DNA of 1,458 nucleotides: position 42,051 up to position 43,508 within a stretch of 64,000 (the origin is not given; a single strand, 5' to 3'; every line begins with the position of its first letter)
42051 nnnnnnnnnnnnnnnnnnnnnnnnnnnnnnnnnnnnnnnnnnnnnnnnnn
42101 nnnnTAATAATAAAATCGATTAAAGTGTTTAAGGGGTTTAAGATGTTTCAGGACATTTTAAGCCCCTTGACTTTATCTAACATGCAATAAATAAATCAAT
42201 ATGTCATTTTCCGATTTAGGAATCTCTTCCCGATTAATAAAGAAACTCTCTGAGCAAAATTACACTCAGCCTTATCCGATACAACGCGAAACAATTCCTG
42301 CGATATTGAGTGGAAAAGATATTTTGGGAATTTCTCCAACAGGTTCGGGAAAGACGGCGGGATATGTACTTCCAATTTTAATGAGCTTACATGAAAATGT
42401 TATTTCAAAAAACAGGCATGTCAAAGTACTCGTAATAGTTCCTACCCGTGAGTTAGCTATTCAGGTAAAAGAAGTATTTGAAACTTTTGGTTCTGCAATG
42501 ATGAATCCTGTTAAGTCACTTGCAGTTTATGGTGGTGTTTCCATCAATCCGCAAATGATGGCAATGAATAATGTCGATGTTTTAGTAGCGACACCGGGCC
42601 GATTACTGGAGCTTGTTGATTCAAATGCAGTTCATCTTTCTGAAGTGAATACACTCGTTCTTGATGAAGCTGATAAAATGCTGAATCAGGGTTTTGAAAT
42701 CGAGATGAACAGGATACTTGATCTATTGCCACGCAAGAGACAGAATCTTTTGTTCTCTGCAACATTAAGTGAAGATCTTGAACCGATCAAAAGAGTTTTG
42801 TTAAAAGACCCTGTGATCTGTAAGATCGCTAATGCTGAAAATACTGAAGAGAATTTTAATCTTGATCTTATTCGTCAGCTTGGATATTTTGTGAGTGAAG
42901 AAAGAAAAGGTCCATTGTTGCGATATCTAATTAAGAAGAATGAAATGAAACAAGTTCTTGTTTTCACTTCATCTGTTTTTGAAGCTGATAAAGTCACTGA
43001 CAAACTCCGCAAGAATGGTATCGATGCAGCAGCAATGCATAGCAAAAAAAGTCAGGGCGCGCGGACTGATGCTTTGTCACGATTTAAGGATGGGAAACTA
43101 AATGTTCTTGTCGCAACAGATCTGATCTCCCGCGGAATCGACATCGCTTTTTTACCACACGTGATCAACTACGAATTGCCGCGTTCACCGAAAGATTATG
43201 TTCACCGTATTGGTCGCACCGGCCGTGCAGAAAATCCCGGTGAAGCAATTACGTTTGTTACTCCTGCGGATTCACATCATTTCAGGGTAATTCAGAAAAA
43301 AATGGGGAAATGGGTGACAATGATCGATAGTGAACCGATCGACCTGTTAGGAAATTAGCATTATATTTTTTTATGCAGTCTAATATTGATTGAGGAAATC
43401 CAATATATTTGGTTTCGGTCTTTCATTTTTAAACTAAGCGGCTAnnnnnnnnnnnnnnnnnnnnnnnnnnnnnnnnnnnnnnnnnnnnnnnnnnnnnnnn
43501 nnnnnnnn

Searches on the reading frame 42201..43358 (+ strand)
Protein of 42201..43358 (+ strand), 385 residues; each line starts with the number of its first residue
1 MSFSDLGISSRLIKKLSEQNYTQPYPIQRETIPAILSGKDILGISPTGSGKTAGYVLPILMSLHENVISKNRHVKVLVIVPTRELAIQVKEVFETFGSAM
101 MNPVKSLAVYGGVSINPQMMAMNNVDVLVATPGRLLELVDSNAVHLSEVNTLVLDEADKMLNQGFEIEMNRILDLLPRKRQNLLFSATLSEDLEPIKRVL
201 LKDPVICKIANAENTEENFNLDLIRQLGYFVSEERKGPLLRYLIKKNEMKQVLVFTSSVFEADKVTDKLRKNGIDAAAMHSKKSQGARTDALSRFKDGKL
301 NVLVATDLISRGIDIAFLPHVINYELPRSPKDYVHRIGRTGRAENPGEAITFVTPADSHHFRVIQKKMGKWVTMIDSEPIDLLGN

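Call 74: find_encoding_contigs(protein=window:42201-43358:+, flank=3000, max_places=4)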
Protein window:42201-43358:+ (385 aa): 13 contigs read that carry it; 4 places shown.
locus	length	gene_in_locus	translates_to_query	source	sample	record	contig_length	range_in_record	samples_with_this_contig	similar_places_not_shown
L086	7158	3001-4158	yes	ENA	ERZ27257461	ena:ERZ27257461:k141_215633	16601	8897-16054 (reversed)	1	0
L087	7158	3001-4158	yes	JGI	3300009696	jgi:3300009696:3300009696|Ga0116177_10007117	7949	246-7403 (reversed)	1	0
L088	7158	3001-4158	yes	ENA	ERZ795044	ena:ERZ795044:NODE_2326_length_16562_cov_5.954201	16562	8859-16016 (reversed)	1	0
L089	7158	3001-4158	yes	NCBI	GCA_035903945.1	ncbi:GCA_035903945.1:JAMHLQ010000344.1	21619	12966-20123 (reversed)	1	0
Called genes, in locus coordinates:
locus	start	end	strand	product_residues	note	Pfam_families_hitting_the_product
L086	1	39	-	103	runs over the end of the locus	PF12728:HTH_17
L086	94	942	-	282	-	-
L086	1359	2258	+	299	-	PF03631:Virul_fac_BrkB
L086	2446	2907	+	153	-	PF00226:DnaJ (weak), PF13619:KTSC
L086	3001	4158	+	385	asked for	PF00270:DEAD, PF04851:ResIII, PF00271:Helicase_C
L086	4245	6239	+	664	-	PF19081:Ig_7 (faint), PF18962:Por_Secre_tail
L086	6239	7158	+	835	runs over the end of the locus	PF18962:Por_Secre_tail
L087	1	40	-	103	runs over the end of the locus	PF12728:HTH_17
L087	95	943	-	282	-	-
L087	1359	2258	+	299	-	PF03631:Virul_fac_BrkB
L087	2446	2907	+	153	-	PF00226:DnaJ (weak), PF13619:KTSC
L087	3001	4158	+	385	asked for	PF00270:DEAD, PF04851:ResIII, PF00271:Helicase_C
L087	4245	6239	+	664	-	PF19081:Ig_7 (faint), PF18962:Por_Secre_tail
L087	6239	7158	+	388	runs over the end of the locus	?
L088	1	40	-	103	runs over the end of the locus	PF12728:HTH_17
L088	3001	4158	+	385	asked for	PF00270:DEAD, PF04851:ResIII, PF00271:Helicase_C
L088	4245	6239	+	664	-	PF19081:Ig_7 (faint), PF18962:Por_Secre_tail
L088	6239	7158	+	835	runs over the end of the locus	PF18962:Por_Secre_tail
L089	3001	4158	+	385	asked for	PF00270:DEAD, PF04851:ResIII, PF00271:Helicase_C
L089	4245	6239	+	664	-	PF19081:Ig_7 (faint), PF18962:Por_Secre_tail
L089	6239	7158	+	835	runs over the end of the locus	PF18962:Por_Secre_tail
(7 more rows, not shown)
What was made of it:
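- On tRNA-integrated genomic island: Same-species contigs break about 0.5-1.5 kb inside the island (call 74).
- I read this as strain variation, which would be hard to polish (call 74).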
